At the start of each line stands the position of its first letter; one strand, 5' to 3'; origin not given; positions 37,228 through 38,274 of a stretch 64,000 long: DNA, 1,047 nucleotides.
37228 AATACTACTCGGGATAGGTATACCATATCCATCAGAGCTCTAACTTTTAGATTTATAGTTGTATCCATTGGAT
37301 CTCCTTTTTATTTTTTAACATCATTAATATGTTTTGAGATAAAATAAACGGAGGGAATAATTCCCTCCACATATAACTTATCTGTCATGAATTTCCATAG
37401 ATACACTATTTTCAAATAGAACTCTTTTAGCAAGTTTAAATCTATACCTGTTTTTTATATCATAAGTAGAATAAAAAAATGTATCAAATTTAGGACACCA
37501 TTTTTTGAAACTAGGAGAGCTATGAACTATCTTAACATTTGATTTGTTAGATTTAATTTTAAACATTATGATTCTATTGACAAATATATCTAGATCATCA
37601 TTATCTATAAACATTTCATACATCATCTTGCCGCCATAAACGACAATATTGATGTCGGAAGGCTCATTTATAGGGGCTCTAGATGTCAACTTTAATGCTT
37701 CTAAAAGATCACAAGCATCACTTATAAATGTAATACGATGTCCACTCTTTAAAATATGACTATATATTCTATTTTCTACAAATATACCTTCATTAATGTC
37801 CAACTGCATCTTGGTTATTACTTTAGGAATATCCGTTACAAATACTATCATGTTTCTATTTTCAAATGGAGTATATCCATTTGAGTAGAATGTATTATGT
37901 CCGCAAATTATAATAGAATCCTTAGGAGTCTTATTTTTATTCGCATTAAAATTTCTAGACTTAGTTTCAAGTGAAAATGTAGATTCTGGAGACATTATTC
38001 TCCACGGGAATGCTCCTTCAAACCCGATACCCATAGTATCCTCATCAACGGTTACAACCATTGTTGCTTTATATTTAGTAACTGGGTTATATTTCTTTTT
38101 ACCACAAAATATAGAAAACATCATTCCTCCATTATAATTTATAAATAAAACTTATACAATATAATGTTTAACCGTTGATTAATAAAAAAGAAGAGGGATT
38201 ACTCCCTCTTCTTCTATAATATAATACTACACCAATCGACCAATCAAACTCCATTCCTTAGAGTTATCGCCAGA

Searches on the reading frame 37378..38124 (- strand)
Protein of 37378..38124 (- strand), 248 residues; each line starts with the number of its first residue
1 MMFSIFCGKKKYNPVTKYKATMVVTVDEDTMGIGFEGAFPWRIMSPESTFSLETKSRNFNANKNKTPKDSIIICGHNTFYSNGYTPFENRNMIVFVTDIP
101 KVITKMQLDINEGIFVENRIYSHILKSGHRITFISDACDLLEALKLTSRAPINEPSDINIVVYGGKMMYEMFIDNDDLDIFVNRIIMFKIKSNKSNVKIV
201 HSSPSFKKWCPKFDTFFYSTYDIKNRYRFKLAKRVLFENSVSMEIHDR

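Call 63: search_protein_families(library=phrogs, proteins=[window:37378-38124:-], max_evalue=0.00001)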
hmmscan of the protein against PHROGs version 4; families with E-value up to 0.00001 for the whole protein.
window:37378-38124:- (248 aa): 1 family
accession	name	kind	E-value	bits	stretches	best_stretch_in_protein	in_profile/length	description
phrog_316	-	DNA, RNA and nucleotide metabolism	3.9e-10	40.7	1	16-225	13-165/213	dihydrofolate reductase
